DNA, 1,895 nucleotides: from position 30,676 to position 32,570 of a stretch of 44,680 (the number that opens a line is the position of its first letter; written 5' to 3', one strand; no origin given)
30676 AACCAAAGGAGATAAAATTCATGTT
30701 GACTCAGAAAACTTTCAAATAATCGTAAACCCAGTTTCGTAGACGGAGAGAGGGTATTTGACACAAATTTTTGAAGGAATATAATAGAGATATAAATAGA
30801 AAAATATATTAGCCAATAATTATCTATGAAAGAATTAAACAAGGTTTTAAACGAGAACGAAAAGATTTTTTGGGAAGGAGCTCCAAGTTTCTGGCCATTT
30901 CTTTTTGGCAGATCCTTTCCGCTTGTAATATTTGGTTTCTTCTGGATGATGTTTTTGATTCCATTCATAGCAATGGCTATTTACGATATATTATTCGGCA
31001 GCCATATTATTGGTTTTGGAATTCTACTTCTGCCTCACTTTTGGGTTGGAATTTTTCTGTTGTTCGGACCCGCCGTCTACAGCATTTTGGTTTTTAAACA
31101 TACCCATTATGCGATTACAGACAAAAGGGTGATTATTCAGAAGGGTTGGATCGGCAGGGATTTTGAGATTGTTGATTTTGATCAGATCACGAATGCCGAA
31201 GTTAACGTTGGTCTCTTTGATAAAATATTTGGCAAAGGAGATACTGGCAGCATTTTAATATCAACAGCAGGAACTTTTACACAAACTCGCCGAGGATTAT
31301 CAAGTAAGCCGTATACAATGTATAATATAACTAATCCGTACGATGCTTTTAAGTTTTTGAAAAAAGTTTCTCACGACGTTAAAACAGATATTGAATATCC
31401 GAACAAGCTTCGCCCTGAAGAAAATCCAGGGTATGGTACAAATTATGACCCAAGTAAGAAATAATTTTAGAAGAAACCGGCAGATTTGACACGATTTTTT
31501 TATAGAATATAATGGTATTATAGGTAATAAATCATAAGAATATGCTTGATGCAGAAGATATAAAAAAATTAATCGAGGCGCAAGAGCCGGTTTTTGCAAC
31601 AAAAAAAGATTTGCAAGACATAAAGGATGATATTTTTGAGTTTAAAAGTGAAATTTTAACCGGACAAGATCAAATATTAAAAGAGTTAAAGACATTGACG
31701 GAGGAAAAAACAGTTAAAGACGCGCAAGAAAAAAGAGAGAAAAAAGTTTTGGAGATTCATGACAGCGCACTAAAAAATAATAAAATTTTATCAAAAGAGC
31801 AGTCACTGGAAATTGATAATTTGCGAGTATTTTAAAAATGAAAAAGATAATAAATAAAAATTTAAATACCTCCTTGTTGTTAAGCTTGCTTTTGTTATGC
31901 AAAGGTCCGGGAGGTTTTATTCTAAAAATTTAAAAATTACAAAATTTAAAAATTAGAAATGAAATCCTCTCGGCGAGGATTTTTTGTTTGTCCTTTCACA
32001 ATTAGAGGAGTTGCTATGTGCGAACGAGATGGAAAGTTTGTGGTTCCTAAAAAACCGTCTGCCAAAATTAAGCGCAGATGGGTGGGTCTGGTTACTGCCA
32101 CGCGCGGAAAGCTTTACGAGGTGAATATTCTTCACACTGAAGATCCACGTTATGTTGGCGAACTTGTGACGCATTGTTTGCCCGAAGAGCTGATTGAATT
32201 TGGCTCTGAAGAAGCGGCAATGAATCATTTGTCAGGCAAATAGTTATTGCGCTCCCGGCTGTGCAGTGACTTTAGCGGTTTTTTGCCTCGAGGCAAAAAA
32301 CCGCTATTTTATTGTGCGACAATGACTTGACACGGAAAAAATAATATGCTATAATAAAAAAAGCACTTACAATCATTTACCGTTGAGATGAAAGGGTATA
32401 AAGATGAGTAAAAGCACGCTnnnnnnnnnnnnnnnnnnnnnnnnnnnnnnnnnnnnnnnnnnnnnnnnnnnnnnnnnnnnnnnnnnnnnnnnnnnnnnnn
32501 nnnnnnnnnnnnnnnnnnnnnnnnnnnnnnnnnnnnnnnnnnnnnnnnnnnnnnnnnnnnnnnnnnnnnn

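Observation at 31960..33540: GC-anomalous cassette encoding a stand-alone CCA-adding/poly(A)-polymerase-like nucleotidyltransferase and a small partner ORF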

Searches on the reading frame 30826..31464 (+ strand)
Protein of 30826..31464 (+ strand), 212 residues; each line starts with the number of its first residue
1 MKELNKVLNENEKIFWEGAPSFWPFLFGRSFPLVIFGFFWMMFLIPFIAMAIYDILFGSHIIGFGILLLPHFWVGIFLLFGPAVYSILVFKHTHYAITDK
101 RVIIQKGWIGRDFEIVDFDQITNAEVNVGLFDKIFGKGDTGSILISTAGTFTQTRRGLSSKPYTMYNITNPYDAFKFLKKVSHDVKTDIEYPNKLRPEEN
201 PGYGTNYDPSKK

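Call 4: search_protein_families(library=pfam, proteins=[window:30826-31464:+], max_evalue=10)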
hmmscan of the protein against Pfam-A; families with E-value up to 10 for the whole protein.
window:30826-31464:+ (212 aa): 2 families
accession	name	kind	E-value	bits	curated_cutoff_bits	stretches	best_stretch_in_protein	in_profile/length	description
PF03703.20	bPH_2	-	3e-10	40.6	22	1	91-149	2-57/78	Bacterial PH domain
PF14470.12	bPH_3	-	0.011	16.6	23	1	91-134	21-66/95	Bacterial PH domain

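Call 52: find_related_loci(query=window:30826-31464:+, collection=genome_contigs, flank=6000)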
Query window:30826-31464:+ (212 aa) in genome_contigs; peptide patterns used: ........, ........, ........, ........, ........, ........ (x = any residue, [..] = any of these).
67 stretches matched a pattern; 9 encode a relative of the query (tblastn E <= 1e-3); 9 distinct loci.
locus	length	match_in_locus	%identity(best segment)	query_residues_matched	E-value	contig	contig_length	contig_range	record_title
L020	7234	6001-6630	67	1-211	1e-98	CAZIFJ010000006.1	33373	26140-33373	MAG TPA_asm: Candidatus Woesearchaeota archaeon isolate SRP178908_co2_275 genome assembly, contig: NODE_359_length_33373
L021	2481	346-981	67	1-212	2e-101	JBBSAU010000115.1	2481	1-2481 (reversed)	MAG: Patescibacteria group bacterium isolate La6_metabat2.044 La6_metabat2.044_K_602560_L_2481_cov_16.9949, whole genome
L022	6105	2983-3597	67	1-207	2e-95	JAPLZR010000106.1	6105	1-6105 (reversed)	MAG: Candidatus Woesearchaeota archaeon isolate LacPavin_0920_SED4_MAG_42_9 LacPavin_0920_SED4_scaffold_2168724, whole g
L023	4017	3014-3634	66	1-212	5e-96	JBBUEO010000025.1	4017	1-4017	MAG: Patescibacteria group bacterium isolate H43-bin058_1 H43_bin058_1_000000000025, whole genome shotgun sequence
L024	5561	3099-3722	64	1-207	6e-91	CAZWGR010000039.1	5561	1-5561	MAG TPA_asm: uncultured Candidatus Saccharibacteria bacterium isolate SRP285395_co1_403 genome assembly, contig: NODE_27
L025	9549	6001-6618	65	1-208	1e-88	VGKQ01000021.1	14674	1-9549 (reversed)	MAG: Candidatus Pacearchaeota archaeon isolate M_DeepCast_400m_m2_082 M_DeepCast_400m_m2_082_Ga0194112_10007061, whole g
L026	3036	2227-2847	58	1-212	2e-85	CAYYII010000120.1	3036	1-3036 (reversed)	MAG TPA_asm: uncultured Gammaproteobacteria bacterium isolate SRP219642_co6_407 genome assembly, contig: NODE_34683_leng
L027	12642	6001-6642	49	1-212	1e-66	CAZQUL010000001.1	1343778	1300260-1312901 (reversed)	MAG TPA_asm: uncultured Gammaproteobacteria bacterium isolate SRP257259_co1_238 genome assembly, contig: NODE_1_length_1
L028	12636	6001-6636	53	1-208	4e-65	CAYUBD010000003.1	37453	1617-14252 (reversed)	MAG TPA_asm: uncultured archaeon isolate binchicken_co34_528 genome assembly, contig: NODE_1516_length_37453_cov_7.06273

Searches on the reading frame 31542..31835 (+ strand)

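Call 4: search_protein_families(library=pfam, proteins=[window:31542-31835:+], max_evalue=10)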
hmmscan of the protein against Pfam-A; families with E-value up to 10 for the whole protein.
window:31542-31835:+ (97 aa): 2 families
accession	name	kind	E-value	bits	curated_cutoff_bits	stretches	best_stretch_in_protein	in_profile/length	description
PF04914.18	DltD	-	0.076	12.8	22.7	1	8-93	141-226/348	DltD protein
PF20024.5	DUF6432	-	0.16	12.7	29.6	1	31-95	31-93/97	Family of unknown function (DUF6432)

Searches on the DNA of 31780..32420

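Call 75: search_rna_families(source=window, start=31780, end=32420, threshold=evalue, max_evalue=1)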
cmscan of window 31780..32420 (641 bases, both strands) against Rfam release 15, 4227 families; matches with E-value up to 1: 8.
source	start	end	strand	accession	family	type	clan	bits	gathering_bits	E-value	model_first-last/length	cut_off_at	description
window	32273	32306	+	RF04239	mir-4679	Gene; miRNA;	-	23.4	88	0.061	16-60/75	no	mir-4679 microRNA precursor family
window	32273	32306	-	RF04239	mir-4679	Gene; miRNA;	-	23.4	88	0.061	16-60/75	no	mir-4679 microRNA precursor family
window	31858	31988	+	RF01859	Phe_leader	Cis-reg; leader;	-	20.5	55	0.74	1-125/125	no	Phenylalanine leader peptide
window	32274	32305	+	RF03600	MIR3627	Gene; miRNA;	-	19.8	64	0.14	1-89/89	no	MIR3627 microRNA precursor family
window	32273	32306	+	RF01061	mir-548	Gene; miRNA;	-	19.5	90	0.6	1-84/84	no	mir-548 microRNA precursor family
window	32271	32311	+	RF00240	RNA-OUT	Gene; antisense;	-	19.2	41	0.7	1-70/70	no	RNA-OUT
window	31907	31973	+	RF04199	MIR6027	Gene; miRNA;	-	17.1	95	0.77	46-115/159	no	MIR6027 microRNA precursor family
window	31916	31978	+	RF00064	HgcG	Gene; snRNA; snoRNA; HACA-box;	-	12.3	77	0.47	1-276/276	no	HgcG RNA (Pab40)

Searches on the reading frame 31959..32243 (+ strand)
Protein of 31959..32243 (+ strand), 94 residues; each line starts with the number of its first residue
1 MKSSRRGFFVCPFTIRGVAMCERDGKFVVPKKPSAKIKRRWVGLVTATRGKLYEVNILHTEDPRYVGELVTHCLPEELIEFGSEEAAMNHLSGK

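Call 4: search_protein_families(library=pfam, proteins=[window:31959-32243:+], max_evalue=10)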
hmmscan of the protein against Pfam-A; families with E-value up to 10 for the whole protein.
window:31959-32243:+ (94 aa): 0 families

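Call 7: search_protein_families(library=padloc, proteins=[window:32016-32243:+], max_evalue=10)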
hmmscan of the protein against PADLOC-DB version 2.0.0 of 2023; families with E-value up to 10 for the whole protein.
window:32016-32243:+ (75 aa): 0 families

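Call 8: search_protein_families(library=phrogs, proteins=[window:32016-32243:+], max_evalue=10)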
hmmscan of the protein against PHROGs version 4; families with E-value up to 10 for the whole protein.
window:32016-32243:+ (75 aa): 1 family
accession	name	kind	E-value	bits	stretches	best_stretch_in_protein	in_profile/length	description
phrog_13923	-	unknown function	0.32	12.2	1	35-66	30-58/84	-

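Call 9: search_protein_families(library=ncbifam, proteins=[window:32016-32243:+], max_evalue=10)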
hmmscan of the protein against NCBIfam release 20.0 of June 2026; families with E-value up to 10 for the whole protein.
window:32016-32243:+ (75 aa): 0 families

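Call 35: find_encoding_contigs(protein=window:32016-32243:+, flank=10000, max_places=6)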
Protein window:32016-32243:+ (75 aa): 8 contigs read that carry it; 6 places shown.
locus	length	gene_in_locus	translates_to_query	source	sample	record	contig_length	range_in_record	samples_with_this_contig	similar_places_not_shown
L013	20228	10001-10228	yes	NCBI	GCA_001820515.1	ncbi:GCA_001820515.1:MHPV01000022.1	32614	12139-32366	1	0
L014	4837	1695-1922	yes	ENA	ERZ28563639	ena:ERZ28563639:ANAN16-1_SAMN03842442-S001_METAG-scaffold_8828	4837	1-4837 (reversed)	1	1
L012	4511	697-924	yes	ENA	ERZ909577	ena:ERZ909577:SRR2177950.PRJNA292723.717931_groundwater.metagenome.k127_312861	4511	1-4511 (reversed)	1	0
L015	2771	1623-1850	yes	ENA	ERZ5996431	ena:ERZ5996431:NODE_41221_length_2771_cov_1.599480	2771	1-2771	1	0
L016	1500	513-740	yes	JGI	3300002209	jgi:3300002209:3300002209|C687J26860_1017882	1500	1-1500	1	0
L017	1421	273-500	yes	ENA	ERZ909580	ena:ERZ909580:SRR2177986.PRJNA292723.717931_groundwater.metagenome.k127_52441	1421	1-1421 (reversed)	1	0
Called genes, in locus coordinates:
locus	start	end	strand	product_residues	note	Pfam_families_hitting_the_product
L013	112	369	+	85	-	-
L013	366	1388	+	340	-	PF02618:YceG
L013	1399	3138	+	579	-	PF00512:HisKA, PF02518:HATPase_c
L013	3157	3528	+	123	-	PF00072:Response_reg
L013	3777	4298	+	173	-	PF00466:Ribosomal_L10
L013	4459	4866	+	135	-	PF16320:Ribosomal_L12_N, PF00542:Ribosomal_L12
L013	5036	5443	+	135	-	-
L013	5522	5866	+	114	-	-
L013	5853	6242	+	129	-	-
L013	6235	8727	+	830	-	PF02861:Clp_N (weak), PF05673:DUF815 (faint), PF00004:AAA (weak), PF17871:AAA_lid_9 (weak), PF07724:AAA_2, PF00004:AAA, PF07728:AAA_5, PF10431:ClpB_D2-small, +2 more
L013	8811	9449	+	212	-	PF03703:bPH_2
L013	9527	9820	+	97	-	-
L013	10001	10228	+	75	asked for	-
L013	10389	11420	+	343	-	-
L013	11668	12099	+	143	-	PF02381:MraZ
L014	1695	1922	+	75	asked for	-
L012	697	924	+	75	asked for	-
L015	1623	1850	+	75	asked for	-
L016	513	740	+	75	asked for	-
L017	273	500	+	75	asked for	-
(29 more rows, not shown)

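Call 39: find_homologous_proteins(query=window:32016-32243:+, max_evalue=0.01)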
Query window:32016-32243:+ (75 aa): 1 proteins with E <= 0.01 among 1 candidates.
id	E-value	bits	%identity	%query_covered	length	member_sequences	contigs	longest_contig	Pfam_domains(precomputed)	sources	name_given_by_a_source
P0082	5.1e-44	165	100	100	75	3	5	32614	-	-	-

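Call 67: find_homologous_proteins(query=A5, max_evalue=0.001)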
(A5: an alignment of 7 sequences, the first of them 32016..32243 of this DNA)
Query A5 (7 sequences) (75 aa, profile of the alignment): 21 proteins with E <= 0.001 among 354 candidates.
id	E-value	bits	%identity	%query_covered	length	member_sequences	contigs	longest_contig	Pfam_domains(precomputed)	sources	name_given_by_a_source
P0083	3.4e-34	134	39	97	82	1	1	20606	-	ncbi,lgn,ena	-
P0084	1.9e-33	132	37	100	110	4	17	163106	-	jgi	-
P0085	1.2e-30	123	47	59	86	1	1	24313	-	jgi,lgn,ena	-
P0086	8.0e-30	120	39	96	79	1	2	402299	-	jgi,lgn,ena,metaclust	metaclust:\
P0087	9.8e-30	120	38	100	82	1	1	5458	-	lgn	-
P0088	2.3e-29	119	40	100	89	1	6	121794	-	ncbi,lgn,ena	ncbi:MAG: hypothetical protein AAB361_02265 [Patescibacteria group bacterium]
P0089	4.7e-29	118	38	100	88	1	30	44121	-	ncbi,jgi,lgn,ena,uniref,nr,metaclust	ncbi:MAG: hypothetical protein A2998_00025 [Candidatus Staskawiczbacteria bacterium RIFCSPLOWO2_01_F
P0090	1.0e-28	117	40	96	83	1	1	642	-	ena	-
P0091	3.2e-28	115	37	100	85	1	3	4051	-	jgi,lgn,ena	-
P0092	3.8e-28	115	34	100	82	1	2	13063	-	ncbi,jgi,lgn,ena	-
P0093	1.0e-27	114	47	61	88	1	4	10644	-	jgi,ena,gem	-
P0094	5.2e-26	108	35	96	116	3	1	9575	-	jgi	jgi:hypothetical protein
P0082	1.0e-25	107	100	100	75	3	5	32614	-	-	-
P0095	2.0e-25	106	36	100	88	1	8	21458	-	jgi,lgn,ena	-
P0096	3.1e-25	106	39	96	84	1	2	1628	-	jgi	jgi:hypothetical protein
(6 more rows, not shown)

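Call 72: predict_structure(alignment_id=A5)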
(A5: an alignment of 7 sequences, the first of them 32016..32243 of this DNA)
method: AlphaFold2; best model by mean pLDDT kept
length: 75 residues; sequences in the alignment: 7
mean_pLDDT: 78.4   pTM: 0.62
mean pLDDT of the five models: 78.4, 77.3, 75.4, 53.7, 53.5
residues with pLDDT >= 90: 1; 70-90: 58; 50-70: 13; < 50: 3
segments of 3 or more residues with pLDDT < 50: 1-3
pLDDT, mean of each block of 10 residues (from residue 1): 66 72 86 85 69 84 88 76
secondary structure, 60 per line:
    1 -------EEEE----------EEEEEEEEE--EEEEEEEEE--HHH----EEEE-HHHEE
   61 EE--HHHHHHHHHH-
elements in order: E8-11 E22-30 E33-41 E51-54 E59-62 H65-74

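Call 74: fold_search(model_id=the predicted structure, library=pdb)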
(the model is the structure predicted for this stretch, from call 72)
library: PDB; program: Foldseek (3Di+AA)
matches with E <= 10: 635; with E <= 0.001: 0
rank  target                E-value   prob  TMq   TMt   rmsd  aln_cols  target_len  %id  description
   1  1y71_A                5.0e-02  0.99  0.55  0.39   6.6        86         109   17  X-ray crystal structure of kinase-associated protein B from Bacillus cereus (released 2005-01-18)
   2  1y71_B                8.0e-02  0.97  0.53  0.37   7.4        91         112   16  X-ray crystal structure of kinase-associated protein B from Bacillus cereus (released 2005-01-18)
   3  3fc3_B                1.1e-01  1.00  0.55  0.24   2.2        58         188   22  Crystal structure of the beta-beta-alpha-Me type II restriction endonuclease Hpy99I (released 2009-03-31)
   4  3fc3_A                1.1e-01  1.00  0.55  0.24   3.8        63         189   24  Crystal structure of the beta-beta-alpha-Me type II restriction endonuclease Hpy99I (released 2009-03-31)
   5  8hku_L21E             1.6e-01  0.99  0.55  0.44   3.2        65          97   37  Cryo-EM Structures and Translocation Mechanism of Crenarchaeota Ribosome (released 2023-08-16)
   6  6kd6_B                2.3e-01  0.96  0.52  0.48   3.9        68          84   18  Shuguo PWWP domain (released 2020-07-01)
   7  9e6q_AS               2.9e-01  0.97  0.55  0.43   3.2        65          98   23  Cryo-EM structure of the Pyrobaculum calidifontis 50S ribosomal subunit in complex with Dri (released 2024-11-20)
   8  9kn9_A                2.9e-01  0.85  0.51  0.33   4.0        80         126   14  NSD2-PWWP1 domain bound with compound 1. (released 2025-11-26)
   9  6ie4_C                3.1e-01  0.85  0.48  0.29   4.1        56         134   14  Crystal structure of ADCP1 tandem Agenet domain 1-2 in complex with H3K9me1 (released 2019-01-16)
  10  6kco_D                3.7e-01  0.90  0.51  0.48   4.1        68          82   16  Shuguo PWWP in complex with ssDNA (released 2020-07-01)
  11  9bxa_E                3.9e-01  0.93  0.56  0.49   2.3        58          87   14  Structure of Mnx H340A complex from Bacillus sp. PL-12 (released 2024-08-07)
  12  6kco_E                3.9e-01  0.89  0.52  0.48   4.1        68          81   16  Shuguo PWWP in complex with ssDNA (released 2020-07-01)
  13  6kco_F                4.1e-01  0.90  0.53  0.49   3.7        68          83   16  Shuguo PWWP in complex with ssDNA (released 2020-07-01)
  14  4ns5                  4.1e-01  0.90  0.50  0.23   4.1        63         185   10  Crystal structure of human BS69 Bromo-Zinc finger-PWWP (released 2014-04-09)
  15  7uoo_T                4.1e-01  0.85  0.58  0.40   6.5        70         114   17  Nucleoplasmic pre-60S intermediate of the Nog2 containing pre-rotation state (released 2023-03-15)
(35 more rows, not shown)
